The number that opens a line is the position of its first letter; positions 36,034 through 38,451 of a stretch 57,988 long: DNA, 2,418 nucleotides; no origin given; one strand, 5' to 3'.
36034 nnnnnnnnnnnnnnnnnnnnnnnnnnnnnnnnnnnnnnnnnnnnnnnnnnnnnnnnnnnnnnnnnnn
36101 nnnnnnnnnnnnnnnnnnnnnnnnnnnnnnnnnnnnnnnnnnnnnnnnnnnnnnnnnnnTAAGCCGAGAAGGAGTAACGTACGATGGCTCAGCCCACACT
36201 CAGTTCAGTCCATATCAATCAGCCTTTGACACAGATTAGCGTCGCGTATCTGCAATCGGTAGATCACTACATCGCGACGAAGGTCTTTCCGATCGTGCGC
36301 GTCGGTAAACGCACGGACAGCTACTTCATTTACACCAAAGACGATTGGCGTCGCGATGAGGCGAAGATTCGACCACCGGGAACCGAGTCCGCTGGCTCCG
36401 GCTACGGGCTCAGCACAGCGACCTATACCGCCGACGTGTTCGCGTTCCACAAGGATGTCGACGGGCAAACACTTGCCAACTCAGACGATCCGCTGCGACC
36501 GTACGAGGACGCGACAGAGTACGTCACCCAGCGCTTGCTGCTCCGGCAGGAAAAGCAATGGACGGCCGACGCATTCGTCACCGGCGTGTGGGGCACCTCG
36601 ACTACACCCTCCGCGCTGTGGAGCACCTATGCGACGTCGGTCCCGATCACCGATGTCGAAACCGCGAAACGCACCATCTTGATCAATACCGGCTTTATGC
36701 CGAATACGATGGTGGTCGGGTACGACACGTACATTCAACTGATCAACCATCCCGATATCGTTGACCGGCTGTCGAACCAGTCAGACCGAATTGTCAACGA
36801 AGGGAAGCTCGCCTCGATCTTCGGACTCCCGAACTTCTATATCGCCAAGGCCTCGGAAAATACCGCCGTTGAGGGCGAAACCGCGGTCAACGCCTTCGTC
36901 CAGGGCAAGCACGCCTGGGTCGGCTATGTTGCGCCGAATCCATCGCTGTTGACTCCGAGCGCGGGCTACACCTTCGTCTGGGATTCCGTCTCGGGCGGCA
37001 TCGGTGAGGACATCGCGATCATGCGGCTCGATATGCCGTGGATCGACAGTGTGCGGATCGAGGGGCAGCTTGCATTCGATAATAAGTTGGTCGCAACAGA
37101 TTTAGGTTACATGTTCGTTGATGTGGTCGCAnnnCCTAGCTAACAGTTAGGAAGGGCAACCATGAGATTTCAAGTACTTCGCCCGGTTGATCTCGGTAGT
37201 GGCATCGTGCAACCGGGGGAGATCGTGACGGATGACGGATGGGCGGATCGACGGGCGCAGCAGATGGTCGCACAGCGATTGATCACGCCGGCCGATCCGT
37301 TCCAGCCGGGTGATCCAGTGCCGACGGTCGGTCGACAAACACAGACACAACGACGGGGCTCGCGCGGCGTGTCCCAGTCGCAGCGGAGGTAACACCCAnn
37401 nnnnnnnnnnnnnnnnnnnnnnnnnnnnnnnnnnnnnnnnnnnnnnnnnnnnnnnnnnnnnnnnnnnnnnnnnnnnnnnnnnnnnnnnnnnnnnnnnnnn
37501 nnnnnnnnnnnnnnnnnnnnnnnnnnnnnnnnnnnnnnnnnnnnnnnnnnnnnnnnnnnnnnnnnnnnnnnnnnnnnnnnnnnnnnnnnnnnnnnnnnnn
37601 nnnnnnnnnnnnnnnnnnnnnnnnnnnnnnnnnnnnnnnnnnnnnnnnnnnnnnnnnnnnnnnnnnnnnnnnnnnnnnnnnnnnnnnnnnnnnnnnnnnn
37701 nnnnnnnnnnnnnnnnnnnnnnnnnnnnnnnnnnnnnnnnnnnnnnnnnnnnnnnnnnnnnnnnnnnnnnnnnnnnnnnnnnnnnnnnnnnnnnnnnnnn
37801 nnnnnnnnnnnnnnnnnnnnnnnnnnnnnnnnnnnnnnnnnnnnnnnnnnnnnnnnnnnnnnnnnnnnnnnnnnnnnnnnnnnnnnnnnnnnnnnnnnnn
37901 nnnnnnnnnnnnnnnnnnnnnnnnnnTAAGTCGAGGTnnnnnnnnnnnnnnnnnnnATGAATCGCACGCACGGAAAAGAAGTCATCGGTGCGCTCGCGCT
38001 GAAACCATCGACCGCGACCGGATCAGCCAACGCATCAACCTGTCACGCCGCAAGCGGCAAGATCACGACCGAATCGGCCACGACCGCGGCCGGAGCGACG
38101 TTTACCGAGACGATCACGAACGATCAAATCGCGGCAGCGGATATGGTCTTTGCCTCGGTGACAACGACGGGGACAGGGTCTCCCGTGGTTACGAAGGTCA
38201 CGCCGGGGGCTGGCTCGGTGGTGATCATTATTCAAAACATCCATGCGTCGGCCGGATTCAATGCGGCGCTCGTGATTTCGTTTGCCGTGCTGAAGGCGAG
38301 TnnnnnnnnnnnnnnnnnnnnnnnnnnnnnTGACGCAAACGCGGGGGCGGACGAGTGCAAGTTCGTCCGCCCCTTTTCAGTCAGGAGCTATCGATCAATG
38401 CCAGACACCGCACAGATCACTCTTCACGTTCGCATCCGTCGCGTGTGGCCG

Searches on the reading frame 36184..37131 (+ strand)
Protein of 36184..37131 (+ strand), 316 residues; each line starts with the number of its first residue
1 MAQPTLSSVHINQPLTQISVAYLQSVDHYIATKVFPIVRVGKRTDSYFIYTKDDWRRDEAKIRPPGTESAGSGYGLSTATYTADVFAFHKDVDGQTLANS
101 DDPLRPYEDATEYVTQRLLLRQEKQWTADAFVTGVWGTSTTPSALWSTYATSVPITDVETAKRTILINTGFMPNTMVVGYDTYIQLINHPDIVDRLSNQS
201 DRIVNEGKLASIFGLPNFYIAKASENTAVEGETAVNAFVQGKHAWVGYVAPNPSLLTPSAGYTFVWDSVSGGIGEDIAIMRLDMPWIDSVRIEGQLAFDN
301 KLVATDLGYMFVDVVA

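Call 3: search_protein_families(library=pfam, proteins=[window:36184-37131:+], max_evalue=1)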
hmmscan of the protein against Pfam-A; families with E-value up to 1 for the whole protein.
window:36184-37131:+ (316 aa): 1 family
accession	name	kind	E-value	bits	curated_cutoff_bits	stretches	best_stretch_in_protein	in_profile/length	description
PF03864.22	Phage_cap_E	-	0.006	16.1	22.9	1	144-218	160-237/329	Phage major capsid protein E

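Call 4: search_protein_families(library=phrogs, proteins=[window:36184-37131:+], max_evalue=0.1)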
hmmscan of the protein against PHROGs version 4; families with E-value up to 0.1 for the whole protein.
window:36184-37131:+ (316 aa): 3 families
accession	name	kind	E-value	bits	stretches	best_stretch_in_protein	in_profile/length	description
phrog_1005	-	head and packaging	8.9e-76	256.1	1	3-316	4-315/315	major head protein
phrog_29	-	head and packaging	2.7e-09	37.7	1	140-235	185-283/439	major head protein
phrog_1650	-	head and packaging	1.3e-06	28.9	1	129-216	140-232/300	major head protein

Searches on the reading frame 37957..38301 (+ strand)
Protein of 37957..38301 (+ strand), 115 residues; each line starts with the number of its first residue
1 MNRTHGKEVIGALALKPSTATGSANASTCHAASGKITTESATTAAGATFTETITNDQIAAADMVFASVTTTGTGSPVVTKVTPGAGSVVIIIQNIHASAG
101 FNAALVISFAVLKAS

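Call 9: search_protein_families(library=phrogs, proteins=[window:37957-38301:+], max_evalue=0.001)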
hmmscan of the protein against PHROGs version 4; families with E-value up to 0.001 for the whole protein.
window:37957-38301:+ (115 aa): 1 family
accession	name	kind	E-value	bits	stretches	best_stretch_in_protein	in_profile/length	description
phrog_18251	-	unknown function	2.2e-10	41.5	1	21-115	189-282/284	-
